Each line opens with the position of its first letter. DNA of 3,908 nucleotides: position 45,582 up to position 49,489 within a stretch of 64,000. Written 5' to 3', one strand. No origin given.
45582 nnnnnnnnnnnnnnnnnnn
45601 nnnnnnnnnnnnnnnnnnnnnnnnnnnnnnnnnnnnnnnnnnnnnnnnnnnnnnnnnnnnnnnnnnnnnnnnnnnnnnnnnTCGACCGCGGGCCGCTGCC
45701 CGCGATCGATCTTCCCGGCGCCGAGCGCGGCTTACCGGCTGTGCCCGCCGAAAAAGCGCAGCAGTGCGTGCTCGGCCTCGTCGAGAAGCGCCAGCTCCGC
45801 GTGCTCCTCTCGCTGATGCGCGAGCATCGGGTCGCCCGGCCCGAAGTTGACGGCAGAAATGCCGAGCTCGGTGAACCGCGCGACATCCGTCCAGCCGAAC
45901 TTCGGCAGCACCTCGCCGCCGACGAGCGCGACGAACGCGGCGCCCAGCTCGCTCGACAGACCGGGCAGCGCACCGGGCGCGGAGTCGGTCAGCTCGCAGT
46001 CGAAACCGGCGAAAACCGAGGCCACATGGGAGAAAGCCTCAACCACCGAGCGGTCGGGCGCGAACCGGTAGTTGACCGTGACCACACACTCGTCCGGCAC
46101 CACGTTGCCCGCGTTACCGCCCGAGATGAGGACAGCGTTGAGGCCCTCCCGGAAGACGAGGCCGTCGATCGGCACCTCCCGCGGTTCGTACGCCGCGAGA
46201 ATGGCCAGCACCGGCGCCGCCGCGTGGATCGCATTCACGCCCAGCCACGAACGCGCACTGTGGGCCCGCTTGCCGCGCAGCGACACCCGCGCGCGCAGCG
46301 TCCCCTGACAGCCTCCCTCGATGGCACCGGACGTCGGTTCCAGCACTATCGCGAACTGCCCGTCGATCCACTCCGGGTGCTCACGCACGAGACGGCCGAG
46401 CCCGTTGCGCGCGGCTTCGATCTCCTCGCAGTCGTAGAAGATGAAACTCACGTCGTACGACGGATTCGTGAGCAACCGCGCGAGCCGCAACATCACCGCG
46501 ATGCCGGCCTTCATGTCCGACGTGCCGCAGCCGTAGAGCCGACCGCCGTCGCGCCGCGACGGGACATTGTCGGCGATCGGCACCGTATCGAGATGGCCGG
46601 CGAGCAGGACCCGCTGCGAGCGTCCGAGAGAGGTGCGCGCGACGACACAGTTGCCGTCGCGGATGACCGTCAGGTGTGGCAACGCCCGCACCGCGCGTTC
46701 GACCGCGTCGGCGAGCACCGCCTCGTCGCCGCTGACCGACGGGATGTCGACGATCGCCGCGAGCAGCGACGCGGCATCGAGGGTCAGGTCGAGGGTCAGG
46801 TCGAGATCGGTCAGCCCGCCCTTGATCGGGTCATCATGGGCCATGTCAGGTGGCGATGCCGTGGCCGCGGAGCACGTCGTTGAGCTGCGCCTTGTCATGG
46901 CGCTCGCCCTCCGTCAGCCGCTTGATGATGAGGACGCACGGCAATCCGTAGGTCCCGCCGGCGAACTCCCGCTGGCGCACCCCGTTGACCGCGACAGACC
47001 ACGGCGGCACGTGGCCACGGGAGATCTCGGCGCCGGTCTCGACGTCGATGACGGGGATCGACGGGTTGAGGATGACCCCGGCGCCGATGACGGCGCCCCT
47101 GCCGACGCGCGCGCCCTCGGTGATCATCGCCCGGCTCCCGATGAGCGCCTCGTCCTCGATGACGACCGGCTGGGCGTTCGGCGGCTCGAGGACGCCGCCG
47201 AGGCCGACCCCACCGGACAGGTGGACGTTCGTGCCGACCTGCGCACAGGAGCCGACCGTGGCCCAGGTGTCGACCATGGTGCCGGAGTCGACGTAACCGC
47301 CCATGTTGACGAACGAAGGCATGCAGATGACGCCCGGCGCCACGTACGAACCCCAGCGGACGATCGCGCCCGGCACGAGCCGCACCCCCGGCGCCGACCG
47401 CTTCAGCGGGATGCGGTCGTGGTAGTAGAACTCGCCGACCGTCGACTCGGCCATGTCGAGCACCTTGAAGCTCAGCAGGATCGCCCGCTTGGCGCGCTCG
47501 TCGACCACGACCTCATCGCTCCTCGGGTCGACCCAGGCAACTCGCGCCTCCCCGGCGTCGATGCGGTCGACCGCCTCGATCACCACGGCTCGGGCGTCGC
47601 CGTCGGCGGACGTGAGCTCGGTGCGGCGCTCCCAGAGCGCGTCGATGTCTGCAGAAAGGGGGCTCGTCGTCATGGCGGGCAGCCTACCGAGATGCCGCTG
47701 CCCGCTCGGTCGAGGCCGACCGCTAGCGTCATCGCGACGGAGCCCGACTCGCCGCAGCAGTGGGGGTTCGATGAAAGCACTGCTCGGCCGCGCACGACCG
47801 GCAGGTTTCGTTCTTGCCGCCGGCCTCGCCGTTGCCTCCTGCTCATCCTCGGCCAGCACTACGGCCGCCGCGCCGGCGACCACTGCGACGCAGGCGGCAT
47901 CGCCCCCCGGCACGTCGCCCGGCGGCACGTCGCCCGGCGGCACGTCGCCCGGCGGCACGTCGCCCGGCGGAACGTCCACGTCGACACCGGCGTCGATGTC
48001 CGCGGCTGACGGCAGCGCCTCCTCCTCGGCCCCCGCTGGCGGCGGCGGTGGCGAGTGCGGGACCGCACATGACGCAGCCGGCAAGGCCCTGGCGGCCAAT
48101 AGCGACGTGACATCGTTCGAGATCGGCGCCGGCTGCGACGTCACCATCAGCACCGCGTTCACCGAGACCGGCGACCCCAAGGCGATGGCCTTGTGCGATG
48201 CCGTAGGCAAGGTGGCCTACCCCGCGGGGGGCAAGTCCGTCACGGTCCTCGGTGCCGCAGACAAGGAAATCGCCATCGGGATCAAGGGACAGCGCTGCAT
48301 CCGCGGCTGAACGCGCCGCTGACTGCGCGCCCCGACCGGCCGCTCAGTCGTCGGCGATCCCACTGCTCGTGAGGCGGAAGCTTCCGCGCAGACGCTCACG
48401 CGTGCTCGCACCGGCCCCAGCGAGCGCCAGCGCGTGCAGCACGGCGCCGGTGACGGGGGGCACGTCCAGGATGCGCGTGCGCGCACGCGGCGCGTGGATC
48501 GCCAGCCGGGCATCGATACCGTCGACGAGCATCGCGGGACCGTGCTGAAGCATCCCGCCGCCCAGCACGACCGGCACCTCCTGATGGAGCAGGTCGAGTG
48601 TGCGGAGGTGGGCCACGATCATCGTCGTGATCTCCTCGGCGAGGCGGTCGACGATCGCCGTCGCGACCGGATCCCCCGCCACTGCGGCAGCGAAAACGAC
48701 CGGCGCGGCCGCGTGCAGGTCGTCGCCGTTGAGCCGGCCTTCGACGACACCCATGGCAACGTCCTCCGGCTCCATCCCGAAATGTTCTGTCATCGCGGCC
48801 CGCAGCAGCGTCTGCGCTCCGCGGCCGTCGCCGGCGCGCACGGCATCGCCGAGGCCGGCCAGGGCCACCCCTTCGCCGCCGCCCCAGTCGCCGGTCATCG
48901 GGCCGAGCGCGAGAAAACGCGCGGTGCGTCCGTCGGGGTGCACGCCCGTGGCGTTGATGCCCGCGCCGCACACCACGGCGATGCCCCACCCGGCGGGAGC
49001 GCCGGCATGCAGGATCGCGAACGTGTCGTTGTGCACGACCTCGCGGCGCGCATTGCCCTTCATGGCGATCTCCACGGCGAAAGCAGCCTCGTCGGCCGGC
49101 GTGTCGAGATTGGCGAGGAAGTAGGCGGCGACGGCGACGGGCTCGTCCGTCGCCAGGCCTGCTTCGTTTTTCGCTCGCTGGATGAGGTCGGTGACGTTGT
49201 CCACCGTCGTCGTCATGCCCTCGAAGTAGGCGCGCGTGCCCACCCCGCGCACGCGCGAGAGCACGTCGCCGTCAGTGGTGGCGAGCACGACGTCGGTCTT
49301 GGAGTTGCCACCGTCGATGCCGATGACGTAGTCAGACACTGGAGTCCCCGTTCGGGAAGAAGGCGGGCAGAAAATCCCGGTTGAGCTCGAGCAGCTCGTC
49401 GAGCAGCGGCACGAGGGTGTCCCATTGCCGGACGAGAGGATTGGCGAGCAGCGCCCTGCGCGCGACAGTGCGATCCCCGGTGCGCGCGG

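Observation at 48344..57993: Dpp/Opp-type ABC transporter + GH4 glycosidase + BadF-type sugar kinase under a divergent ROK regulator: a non-PTS route feeding a phospho-glycoside hydrolase?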

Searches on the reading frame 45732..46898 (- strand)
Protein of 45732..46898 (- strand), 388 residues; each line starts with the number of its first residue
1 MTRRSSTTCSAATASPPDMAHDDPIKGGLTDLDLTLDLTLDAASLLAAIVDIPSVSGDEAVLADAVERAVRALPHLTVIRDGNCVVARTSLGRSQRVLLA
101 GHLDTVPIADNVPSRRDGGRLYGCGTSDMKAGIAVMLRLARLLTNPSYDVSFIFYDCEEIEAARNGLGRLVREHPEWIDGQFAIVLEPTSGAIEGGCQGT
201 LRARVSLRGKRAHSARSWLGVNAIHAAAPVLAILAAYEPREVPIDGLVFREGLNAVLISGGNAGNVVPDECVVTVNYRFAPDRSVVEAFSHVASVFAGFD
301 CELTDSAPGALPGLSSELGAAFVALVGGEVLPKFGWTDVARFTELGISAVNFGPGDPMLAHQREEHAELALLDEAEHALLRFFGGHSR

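Call 41: search_protein_families(library=pfam, proteins=[window:45732-46898:-], max_evalue=0.00001)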
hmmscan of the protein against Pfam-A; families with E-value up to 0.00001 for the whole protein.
window:45732-46898:- (388 aa): 3 families
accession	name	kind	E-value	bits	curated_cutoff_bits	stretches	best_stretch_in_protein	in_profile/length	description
PF01546.33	Peptidase_M20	-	2.6e-22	80.2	24.6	1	98-382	1-203/206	Peptidase family M20/M25/M40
PF07687.19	M20_dimer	-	2.3e-13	50.5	21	1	199-293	5-96/107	Peptidase dimerisation domain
PF04389.22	Peptidase_M28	-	1e-09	38.8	21.3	1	85-159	2-67/193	Peptidase family M28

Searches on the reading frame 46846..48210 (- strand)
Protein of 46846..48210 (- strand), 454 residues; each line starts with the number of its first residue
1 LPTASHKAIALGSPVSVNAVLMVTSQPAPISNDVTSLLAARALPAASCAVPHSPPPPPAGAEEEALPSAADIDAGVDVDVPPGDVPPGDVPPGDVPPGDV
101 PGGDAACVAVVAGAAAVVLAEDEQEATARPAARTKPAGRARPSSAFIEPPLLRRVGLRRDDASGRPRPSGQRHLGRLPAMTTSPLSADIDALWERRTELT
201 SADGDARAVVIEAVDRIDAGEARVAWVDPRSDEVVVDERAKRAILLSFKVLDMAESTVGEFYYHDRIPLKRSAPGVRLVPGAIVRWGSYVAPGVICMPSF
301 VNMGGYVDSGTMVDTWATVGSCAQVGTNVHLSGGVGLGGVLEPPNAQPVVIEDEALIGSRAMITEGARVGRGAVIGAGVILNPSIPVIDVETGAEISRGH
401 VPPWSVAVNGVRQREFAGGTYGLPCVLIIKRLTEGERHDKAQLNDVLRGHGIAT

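Call 41: search_protein_families(library=pfam, proteins=[window:46846-48210:-], max_evalue=0.00001)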
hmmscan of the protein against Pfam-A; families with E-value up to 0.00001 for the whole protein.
window:46846-48210:- (454 aa): 3 families
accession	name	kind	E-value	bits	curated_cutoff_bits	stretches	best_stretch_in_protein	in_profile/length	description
PF14805.11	THDPS_N_2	-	8e-16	58.4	25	1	185-250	2-67/67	Tetrahydrodipicolinate N-succinyltransferase N-terminal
PF00132.30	Hexapep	-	3.7e-11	42.7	27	1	349-382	2-35/36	Bacterial transferase hexapeptide (six repeats)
PF14602.12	Hexapep_2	-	1.5e-08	34.7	27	1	348-382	1-33/34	Hexapeptide repeat of succinyl-transferase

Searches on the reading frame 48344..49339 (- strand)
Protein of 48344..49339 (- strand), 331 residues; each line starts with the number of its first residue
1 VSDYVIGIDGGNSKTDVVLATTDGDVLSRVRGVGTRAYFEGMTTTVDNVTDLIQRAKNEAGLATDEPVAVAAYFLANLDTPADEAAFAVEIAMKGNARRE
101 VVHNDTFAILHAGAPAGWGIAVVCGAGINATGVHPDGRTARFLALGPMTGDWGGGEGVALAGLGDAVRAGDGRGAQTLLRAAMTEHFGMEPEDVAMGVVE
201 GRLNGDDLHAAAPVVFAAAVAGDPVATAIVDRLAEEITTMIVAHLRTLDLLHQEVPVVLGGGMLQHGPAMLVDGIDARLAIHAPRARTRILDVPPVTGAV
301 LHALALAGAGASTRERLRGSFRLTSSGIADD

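Call 5: search_protein_families(library=pfam, proteins=[window:48344-49339:-])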
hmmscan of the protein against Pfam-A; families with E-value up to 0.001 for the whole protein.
window:48344-49339:- (331 aa): 2 families
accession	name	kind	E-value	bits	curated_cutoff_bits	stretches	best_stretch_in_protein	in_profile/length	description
PF01869.26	BcrAD_BadFG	-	3.2e-25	89.6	31.5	1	6-303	1-271/271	BadF/BadG/BcrA/BcrD ATPase family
PF00480.26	ROK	-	0.00019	21.5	22.9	0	215-273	200-252/294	ROK family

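Call 6: search_protein_families(library=ncbifam, proteins=[window:48344-49339:-])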
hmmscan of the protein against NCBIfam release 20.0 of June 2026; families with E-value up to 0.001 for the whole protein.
window:48344-49339:- (331 aa): 2 families
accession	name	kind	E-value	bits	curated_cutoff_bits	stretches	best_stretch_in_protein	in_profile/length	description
NF046058.1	NagK_SO3507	equivalog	1.2e-12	47.9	370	1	4-241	10-242/295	N-acetylglucosamine kinase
TIGR00744.1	ROK_glcA_fam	subfamily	0.00069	19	260.35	0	210-275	212-272/318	ROK family glucokinase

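Call 8: search_solved_structures(query=window:48344-49339:-, max_evalue=0.01, show_alignments=1)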
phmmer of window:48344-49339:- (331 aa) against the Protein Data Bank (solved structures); distinct sequences matched with E-value up to 0.01: 5.
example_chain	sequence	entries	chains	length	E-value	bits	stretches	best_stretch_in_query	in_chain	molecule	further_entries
8zo3_A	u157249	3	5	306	1.1e-19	74.3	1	3-300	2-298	N-acetylmuramic acid/N-acetylglucosamine kinase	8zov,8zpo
2ch6_A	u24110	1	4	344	4.4e-10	42.8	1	6-163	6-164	N-ACETYL-D-GLUCOSAMINE KINASE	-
2ch5_A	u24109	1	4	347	4.5e-10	42.8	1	6-163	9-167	NAGK PROTEIN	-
1zc6_A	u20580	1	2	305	7.2e-10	42.1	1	4-280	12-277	probable N-acetylglucosamine kinase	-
2e2n_A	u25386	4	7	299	0.00064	22.5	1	5-247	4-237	HEXOKINASE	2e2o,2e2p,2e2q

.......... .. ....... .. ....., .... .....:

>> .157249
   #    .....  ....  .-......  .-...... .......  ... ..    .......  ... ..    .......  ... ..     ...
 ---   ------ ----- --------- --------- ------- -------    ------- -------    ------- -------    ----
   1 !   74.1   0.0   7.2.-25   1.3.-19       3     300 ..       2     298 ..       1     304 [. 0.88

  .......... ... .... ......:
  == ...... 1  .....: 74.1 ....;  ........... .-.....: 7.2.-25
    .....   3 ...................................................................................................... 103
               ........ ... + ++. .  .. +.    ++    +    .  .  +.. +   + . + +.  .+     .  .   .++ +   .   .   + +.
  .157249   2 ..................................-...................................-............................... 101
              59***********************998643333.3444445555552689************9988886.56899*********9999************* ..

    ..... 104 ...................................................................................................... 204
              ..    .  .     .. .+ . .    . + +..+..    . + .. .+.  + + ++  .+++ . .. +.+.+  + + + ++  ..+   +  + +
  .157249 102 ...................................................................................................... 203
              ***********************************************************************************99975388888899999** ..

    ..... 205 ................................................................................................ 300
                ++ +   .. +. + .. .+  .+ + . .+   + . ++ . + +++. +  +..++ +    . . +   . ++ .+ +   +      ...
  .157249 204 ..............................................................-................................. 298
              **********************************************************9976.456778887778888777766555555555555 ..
